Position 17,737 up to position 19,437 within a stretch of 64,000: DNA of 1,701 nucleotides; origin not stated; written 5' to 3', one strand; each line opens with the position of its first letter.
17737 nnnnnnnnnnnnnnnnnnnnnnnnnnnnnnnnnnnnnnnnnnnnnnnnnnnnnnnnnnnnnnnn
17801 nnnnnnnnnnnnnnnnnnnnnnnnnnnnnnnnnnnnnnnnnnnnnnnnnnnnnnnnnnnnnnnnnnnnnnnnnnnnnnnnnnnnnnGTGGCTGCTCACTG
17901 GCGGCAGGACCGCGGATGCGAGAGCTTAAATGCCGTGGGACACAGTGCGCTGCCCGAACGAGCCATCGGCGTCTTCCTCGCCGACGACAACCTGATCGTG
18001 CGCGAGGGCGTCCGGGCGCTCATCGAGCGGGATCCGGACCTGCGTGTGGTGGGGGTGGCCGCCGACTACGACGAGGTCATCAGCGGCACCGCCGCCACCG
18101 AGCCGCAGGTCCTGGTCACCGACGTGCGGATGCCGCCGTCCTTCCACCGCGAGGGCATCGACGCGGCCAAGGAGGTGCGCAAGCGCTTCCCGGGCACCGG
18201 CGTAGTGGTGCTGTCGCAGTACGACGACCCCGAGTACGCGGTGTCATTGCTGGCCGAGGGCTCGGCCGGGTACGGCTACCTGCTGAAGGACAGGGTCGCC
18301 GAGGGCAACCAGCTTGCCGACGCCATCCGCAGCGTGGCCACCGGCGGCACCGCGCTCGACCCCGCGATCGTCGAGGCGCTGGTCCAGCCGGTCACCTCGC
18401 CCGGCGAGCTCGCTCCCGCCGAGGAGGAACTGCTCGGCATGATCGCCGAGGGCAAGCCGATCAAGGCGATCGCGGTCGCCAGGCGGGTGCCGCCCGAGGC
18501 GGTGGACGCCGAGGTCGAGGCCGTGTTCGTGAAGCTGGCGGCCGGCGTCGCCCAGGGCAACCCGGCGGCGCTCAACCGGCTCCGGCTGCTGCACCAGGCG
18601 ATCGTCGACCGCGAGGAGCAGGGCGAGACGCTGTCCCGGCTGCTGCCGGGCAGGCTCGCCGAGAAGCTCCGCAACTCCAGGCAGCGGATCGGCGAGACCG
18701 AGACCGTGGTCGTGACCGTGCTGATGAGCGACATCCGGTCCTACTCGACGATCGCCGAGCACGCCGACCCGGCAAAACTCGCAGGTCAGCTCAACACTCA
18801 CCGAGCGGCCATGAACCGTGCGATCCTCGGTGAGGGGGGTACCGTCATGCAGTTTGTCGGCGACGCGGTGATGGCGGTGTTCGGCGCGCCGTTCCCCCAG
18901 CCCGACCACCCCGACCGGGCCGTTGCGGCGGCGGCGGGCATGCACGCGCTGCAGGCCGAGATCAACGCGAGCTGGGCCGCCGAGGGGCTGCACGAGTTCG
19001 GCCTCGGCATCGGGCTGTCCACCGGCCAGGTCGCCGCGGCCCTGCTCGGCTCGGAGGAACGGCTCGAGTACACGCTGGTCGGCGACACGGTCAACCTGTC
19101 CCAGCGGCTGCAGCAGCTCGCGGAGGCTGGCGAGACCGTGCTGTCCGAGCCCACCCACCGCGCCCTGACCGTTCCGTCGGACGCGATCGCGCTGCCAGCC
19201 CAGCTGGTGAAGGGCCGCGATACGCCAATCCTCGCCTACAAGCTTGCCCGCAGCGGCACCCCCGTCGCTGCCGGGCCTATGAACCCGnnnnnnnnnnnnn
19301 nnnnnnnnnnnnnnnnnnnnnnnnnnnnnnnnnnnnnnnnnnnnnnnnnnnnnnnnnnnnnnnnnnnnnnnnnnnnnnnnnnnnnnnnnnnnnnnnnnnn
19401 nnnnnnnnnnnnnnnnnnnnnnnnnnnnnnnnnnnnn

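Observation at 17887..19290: Three-domain response regulator: receiver, LuxR-type HTH and class III adenylyl cyclase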

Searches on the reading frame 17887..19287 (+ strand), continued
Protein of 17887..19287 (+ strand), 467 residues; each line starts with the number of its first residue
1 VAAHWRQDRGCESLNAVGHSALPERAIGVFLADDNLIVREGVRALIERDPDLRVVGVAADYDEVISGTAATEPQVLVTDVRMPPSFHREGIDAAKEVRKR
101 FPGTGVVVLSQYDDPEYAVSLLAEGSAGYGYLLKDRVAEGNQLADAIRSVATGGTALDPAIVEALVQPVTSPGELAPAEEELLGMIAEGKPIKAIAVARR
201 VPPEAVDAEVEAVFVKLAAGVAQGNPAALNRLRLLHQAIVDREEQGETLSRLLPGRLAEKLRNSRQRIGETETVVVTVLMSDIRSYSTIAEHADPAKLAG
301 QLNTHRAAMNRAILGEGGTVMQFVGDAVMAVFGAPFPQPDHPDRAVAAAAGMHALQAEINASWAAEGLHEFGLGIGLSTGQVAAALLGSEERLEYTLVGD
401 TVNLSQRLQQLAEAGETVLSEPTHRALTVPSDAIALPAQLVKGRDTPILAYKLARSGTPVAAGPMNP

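Call 32: find_related_loci(query=A2, collection=genome_contigs, flank=10000)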
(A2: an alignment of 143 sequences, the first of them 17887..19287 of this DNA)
Query A2 (467 aa) in genome_contigs; peptide patterns used: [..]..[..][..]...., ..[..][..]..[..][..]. (x = any residue, [..] = any of these).
600 stretches matched a pattern (row limit reached: there are more); 558 encode a relative of the query (tblastn E <= 1e-3); the best 80 are kept; 80 distinct loci.
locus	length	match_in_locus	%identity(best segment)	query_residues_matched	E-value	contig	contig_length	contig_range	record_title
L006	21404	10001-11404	96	1-467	0e+0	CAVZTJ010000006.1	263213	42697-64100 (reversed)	MAG: uncultured Actinomycetota bacterium isolate MFD09603.bin.1.44 genome assembly, contig: contig_31788, whole genome s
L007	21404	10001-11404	89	1-467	0e+0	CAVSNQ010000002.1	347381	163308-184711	MAG: uncultured Actinomycetota bacterium isolate MFD03399.bin.1.157 genome assembly, contig: contig_15522, whole genome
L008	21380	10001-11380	88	9-467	0e+0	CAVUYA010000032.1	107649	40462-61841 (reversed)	MAG: uncultured Actinomycetota bacterium isolate MFD05841.bin.2.51 genome assembly, contig: contig_62671, whole genome s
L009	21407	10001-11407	86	1-467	0e+0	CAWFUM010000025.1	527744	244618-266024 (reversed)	MAG: uncultured Actinomycetota bacterium isolate MFD09495.bin.2.48 genome assembly, contig: contig_4627, whole genome sh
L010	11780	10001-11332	90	11-453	0e+0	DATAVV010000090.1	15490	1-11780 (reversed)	MAG TPA_asm: Streptosporangiaceae bacterium isolate SMAG_U5608 k141_208391, whole genome shotgun sequence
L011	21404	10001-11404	86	1-467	0e+0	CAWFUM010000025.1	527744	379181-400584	MAG: uncultured Actinomycetota bacterium isolate MFD09495.bin.2.48 genome assembly, contig: contig_4627, whole genome sh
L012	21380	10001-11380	87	9-467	0e+0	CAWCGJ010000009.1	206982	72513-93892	MAG: uncultured Actinomycetota bacterium isolate MFD01248.bin.2.7 genome assembly, contig: contig_15855, whole genome sh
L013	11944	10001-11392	83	2-464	0e+0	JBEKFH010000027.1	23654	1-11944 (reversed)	MAG: Streptosporangiaceae bacterium isolate SPRUCE 225 SPRUCE_225_27, whole genome shotgun sequence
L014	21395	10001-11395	83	3-466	0e+0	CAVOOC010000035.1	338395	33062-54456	MAG: uncultured Actinomycetes bacterium isolate MFD10064.bin.2.68 genome assembly, contig: contig_5, whole genome shotgu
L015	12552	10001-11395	83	1-464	0e+0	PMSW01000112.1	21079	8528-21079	MAG: Actinomycetota bacterium isolate palsa_506 73.20110700_P1S.2_contig_235, whole genome shotgun sequence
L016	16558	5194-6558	84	4-457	0e+0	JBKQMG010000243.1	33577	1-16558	MAG: Streptosporangiaceae bacterium isolate CRr3G3H3I__bin_97 CRr3G3H3I_000000241483, whole genome shotgun sequence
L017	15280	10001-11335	87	9-453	0e+0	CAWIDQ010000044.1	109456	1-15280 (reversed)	MAG: uncultured Actinomycetota bacterium isolate MFD09567.bin.2.88 genome assembly, contig: contig_29323, whole genome s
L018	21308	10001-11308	83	19-453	0e+0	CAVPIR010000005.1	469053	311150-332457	MAG: uncultured Actinomycetota bacterium isolate MFD00031.bin.2.6 genome assembly, contig: contig_29058, whole genome sh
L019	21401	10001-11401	78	2-467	0e+0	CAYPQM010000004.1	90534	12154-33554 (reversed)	MAG TPA_asm: uncultured Streptosporangiaceae bacterium isolate binchicken_co241_145 genome assembly, contig: NODE_222_le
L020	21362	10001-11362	79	1-453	0e+0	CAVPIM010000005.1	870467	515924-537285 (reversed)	MAG: uncultured Actinomycetes bacterium isolate MFD00008.bin.2.138 genome assembly, contig: contig_25736, whole genome s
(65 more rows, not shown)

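Call 34: predict_structure(alignment_id=A2)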
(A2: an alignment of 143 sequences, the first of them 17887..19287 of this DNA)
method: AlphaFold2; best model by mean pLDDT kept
length: 467 residues; sequences in the alignment: 143
mean_pLDDT: 82.7   pTM: 0.51
mean pLDDT of the five models: 82.7, 81.8, 81.0, 80.5, 79.8
residues with pLDDT >= 90: 243; 70-90: 128; 50-70: 58; < 50: 38
segments of 3 or more residues with pLDDT < 50: 1-19, 244-253, 463-467
pLDDT, mean of each block of 10 residues (from residue 1): 35 40 78 78 93 94 95 94 64 92 95 79 84 87 95 92 69 81 91 93 89 78 68 73 47 52 64 95 90 89 91 93 87 93 98 97 95 97 79 78 95 97 96 95 90 73 46
secondary structure, 60 per line:
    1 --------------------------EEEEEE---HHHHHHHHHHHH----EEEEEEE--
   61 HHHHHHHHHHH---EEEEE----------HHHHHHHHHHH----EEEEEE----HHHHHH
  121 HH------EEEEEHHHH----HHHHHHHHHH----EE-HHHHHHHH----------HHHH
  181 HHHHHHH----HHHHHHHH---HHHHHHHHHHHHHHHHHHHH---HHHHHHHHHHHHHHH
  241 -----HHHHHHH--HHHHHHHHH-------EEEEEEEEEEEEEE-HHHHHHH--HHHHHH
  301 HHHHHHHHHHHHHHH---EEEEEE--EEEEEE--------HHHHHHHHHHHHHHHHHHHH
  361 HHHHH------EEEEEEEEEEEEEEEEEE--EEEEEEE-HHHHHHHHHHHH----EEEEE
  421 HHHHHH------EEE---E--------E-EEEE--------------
elements in order: E27-32 H36-47 E52-58 H61-71 E75-79 H90-100 E105-110 H115-122 E129-133 H134-137 H142-151 H159-166 H177-187 H192-199 H203-222 H226-240 H246-252 H255-263 E271-284 H286-292 H295-315 E319-324 E327-332 H341-365 E372-389 E392-398 H400-411 E416-420 H421-426 E433-435 E450-453

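Call 37: fold_search(model_id=the predicted structure, library=pdb)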
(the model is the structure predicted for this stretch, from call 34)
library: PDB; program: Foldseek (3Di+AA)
matches with E <= 10: 1704; with E <= 0.001: 395
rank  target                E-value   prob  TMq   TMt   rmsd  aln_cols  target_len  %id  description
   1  2w01_D                9.0e-20  1.00  0.39  0.89   1.5       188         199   31  Crystal structure of the guanylyl cyclase Cya2 (released 2008-09-30)
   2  6fht_B                3.0e-19  1.00  0.42  0.27   6.5       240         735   28  Crystal structure of an artificial phytochrome regulated adenylate/guanylate cyclase in its dark adapted Pr form (released 2018-04-18)
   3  2w01_C                5.6e-19  1.00  0.39  0.89   2.8       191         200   31  Crystal structure of the guanylyl cyclase Cya2 (released 2008-09-30)
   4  2w01_B                1.0e-18  1.00  0.38  0.89   3.6       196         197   31  Crystal structure of the guanylyl cyclase Cya2 (released 2008-09-30)
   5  2w01_A                4.2e-18  1.00  0.38  0.87   1.5       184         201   31  Crystal structure of the guanylyl cyclase Cya2 (released 2008-09-30)
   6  6fht_A                4.2e-18  1.00  0.42  0.27   6.5       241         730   28  Crystal structure of an artificial phytochrome regulated adenylate/guanylate cyclase in its dark adapted Pr form (released 2018-04-18)
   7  1wc1_A                2.3e-17  1.00  0.37  0.85   2.3       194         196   28  Soluble adenylyl cyclase CyaC from S. platensis in complex with Rp- ATPalphaS (released 2004-12-20)
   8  1wc1_B                3.9e-17  1.00  0.37  0.85   2.3       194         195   28  Soluble adenylyl cyclase CyaC from S. platensis in complex with Rp- ATPalphaS (released 2004-12-20)
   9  3r5g_B                5.2e-17  1.00  0.39  0.90   1.9       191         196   30  Crystal structure of the adenylyl cyclase CyaB from P. aeruginosa (released 2012-01-11)
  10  1wc1_C                5.9e-17  1.00  0.37  0.87   2.3       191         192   29  Soluble adenylyl cyclase CyaC from S. platensis in complex with Rp- ATPalphaS (released 2004-12-20)
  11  1wc3_B                6.2e-17  1.00  0.37  0.85   2.2       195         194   29  Soluble adenylyl cyclase CyaC from S. platensis in complex with alpha, beta-methylene-ATP and Strontium (released 2004-12-20)
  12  1wc0_B                8.3e-17  1.00  0.36  0.84   2.2       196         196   28  Soluble adenylyl cyclase CyaC from S. platensis in complex with alpha, beta-methylene-ATP (released 2004-12-20)
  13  1wc0_A                1.2e-16  1.00  0.36  0.81   3.2       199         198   27  Soluble adenylyl cyclase CyaC from S. platensis in complex with alpha, beta-methylene-ATP (released 2004-12-20)
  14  3r5g_A                1.9e-16  1.00  0.39  0.90   2.0       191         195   30  Crystal structure of the adenylyl cyclase CyaB from P. aeruginosa (released 2012-01-11)
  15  1wc4_B                2.2e-16  1.00  0.36  0.83   2.9       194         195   27  Soluble adenylyl cyclase CyaC from S. platensis in complex with alpha, beta-methylene-ATP and Europium (released 2004-12-20)
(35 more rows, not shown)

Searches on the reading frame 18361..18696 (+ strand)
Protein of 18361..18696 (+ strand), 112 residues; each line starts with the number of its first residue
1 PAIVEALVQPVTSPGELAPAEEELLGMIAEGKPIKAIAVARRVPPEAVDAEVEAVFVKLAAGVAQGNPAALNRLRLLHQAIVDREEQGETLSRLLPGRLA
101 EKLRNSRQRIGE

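Call 10: search_solved_structures(query=window:18361-18696:+, show_alignments=3, max_evalue=10)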
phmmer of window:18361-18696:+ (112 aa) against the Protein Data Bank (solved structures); distinct sequences matched with E-value up to 10: 6.
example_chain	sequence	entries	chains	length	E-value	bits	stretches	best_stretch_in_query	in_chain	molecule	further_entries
2eh1_A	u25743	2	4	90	0.29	14.7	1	20-60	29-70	Stage V sporulation protein S (SpoVS) related protein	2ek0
5haw_A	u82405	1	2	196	0.73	13.4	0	69-106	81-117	Nucleoid occlusion factor SlmA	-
8u3b_G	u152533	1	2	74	0.83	13.2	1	15-58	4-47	Nitrate/nitrite response regulator protein NarL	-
5bsi_A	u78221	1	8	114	0.93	13.1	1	36-110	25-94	Macrophage migration inhibitory factor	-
4gct_A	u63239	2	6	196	0.94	13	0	69-106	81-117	Nucleoid occlusion factor SlmA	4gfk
1je8_A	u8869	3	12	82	0.95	13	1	15-58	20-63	Nitrate/Nitrite Response Regulator Protein NARL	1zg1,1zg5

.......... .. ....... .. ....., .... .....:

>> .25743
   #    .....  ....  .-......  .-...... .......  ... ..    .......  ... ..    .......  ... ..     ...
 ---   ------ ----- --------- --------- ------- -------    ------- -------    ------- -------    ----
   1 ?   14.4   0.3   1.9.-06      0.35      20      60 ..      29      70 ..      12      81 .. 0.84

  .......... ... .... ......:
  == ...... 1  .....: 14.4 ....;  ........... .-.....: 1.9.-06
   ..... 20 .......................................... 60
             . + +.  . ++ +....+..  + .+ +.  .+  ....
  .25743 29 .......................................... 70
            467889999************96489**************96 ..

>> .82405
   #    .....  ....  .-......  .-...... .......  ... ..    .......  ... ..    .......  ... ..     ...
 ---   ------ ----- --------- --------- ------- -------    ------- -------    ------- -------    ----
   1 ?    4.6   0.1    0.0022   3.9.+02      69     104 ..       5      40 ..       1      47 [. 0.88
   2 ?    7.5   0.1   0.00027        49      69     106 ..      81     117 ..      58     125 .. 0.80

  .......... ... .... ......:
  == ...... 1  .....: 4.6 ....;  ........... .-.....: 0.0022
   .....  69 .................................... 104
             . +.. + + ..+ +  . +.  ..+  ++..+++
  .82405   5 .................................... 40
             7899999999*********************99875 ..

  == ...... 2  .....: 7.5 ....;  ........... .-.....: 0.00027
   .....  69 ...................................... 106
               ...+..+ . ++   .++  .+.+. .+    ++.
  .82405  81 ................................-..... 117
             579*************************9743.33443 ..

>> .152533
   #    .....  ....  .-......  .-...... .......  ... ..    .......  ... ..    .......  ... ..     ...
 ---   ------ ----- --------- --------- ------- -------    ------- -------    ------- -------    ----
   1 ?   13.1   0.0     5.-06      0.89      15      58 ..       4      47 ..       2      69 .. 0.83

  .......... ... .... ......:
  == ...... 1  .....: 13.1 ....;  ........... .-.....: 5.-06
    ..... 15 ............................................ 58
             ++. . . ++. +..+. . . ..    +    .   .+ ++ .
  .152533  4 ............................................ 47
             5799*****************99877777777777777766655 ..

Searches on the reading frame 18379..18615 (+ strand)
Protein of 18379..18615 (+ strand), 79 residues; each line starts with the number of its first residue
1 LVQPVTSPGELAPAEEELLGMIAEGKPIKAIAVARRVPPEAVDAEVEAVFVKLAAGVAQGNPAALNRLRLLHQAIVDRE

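Call 48: predict_structure(alignment_id=A3)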
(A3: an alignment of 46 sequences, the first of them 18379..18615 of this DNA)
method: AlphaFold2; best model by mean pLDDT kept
length: 79 residues; sequences in the alignment: 46
mean_pLDDT: 88.8   pTM: 0.75
mean pLDDT of the five models: 88.8, 84.2, 82.8, 81.2, 79.3
residues with pLDDT >= 90: 64; 70-90: 6; 50-70: 6; < 50: 3
segments of 3 or more residues with pLDDT < 50: none
pLDDT, mean of each block of 10 residues (from residue 1): 56 93 95 97 96 93 92 88
secondary structure, 60 per line:
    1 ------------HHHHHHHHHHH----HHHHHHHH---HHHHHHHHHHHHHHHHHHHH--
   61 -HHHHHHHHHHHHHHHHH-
elements in order: H13-23 H28-35 H39-58 H62-78

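Call 50: fold_search(model_id=the predicted structure, library=pdb)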
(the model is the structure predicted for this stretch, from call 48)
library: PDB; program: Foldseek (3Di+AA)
matches with E <= 10: 325; with E <= 0.001: 0
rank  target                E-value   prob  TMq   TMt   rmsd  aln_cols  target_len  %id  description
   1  5w43_A                4.5e-02  1.00  0.57  0.24   4.9        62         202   26  Structure of the two-component response regulator RcsB-DNA complex (released 2018-03-07)
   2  6eo3_A                1.1e-01  1.00  0.56  0.23   4.8        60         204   27  Conformational dynamism for DNA interaction in Salmonella typhimurium RcsB response regulator. S207C P212121 (released 2017-11-15)
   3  6eo3_B                1.2e-01  1.00  0.56  0.24   4.8        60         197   27  Conformational dynamism for DNA interaction in Salmonella typhimurium RcsB response regulator. S207C P212121 (released 2017-11-15)
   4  6zix_B                1.2e-01  1.00  0.59  0.24   5.0        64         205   25  Structure of RcsB from Salmonella enterica serovar Typhimurium bound to promoter P1flhDC in the presence of phosphomim (released 2021-02-17)
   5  4wsz_A                1.3e-01  1.00  0.58  0.69   4.6        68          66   24  Crystal structure of the DNA binding domains of wild type LiaR from E. faecalis (released 2015-05-06)
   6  1zlj_B                1.3e-01  1.00  0.58  0.66   7.7        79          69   22  Crystal Structure of the Mycobacterium tuberculosis Hypoxic Response Regulator DosR C-terminal Domain (released 2006-01-31)
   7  6zj2_B                1.6e-01  1.00  0.59  0.25   4.5        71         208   22  Structure of RcsB from Salmonella enterica serovar Typhimurium bound to promoter rprA in the presence of phosphomimeti (released 2021-02-17)
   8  3kln_B                1.7e-01  1.00  0.56  0.22   3.9        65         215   25  Vibrio cholerae VpsT (released 2010-02-09)
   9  5vxn_C                1.7e-01  1.00  0.58  0.24   4.8        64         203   26  Structure of two RcsB dimers bound to two parallel DNAs. (released 2018-03-07)
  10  5o8y_C                1.7e-01  1.00  0.55  0.23   4.0        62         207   26  Conformational dynamism for DNA interaction in Salmonella typhimurium RcsB response regulator. (released 2017-11-15)
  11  5o8y_H                1.8e-01  1.00  0.54  0.21   1.6        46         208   26  Conformational dynamism for DNA interaction in Salmonella typhimurium RcsB response regulator. (released 2017-11-15)
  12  4wu4_A                2.0e-01  1.00  0.58  0.66   4.6        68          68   25  Crystal structure of E. faecalis DNA binding domain LiaRD191N complexed with 22bp DNA (released 2015-05-06)
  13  1zlj_D                2.0e-01  1.00  0.58  0.68   6.4        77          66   22  Crystal Structure of the Mycobacterium tuberculosis Hypoxic Response Regulator DosR C-terminal Domain (released 2006-01-31)
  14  5o8y_A                2.1e-01  1.00  0.56  0.22   2.7        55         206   24  Conformational dynamism for DNA interaction in Salmonella typhimurium RcsB response regulator. (released 2017-11-15)
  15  6eo2                  2.2e-01  1.00  0.54  0.21   1.6        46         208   26  Conformational dynamism for DNA interaction in Salmonella typhimurium RcsB response regulator. S207C crossed (released 2017-11-15)
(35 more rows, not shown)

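Call 63: search_protein_families(library=pfam, alignment_id=A3, max_evalue=1)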
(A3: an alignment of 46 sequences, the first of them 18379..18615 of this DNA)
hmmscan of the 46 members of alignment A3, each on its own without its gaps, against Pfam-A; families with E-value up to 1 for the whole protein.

A. member 1, window:18379-18615:+ (79 aa): 1 family
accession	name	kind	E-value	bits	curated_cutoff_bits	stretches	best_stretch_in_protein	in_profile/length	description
PF00196.25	GerE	-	0.019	15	23.5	1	11-55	3-47/57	Bacterial regulatory proteins, luxR family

B. families by the number of members that match (of 46 scanned): 45 families (the first 25 are shown)
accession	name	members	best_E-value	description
PF00196.25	GerE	36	0.00022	Bacterial regulatory proteins, luxR family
PF08281.18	Sigma70_r4_2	23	0.00026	Sigma-70, region 4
PF13518.12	HTH_28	23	0.0018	Helix-turn-helix domain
PF13936.12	HTH_38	18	0.00061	Helix-turn-helix domain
PF22451.2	NirdL-like_HTH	18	0.008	Siroheme decarboxylase NirDL-like HTH domain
PF13404.12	HTH_AsnC-type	17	0.0002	AsnC-type helix-turn-helix domain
PF16572.11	HlyD_D4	8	0.02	Long alpha hairpin domain of cation efflux system protein, CusB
PF04545.22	Sigma70_r4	6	0.023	Sigma-70, region 4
PF13977.11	TetR_C_6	5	0.00059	BetI-type transcriptional repressor, C-terminal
PF07900.17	DUF1670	5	0.0089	Protein of unknown function (DUF1670)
PF04210.18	MtrG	5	0.039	Tetrahydromethanopterin S-methyltransferase, subunit G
PF08769.17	Spo0A_C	5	0.045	Sporulation initiation factor Spo0A C terminal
PF13545.12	HTH_Crp_2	4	0.017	Crp-like helix-turn-helix domain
PF16509.11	KORA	4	0.018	TrfB plasmid transcriptional repressor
PF18024.7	HTH_50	4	0.02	Helix-turn-helix domain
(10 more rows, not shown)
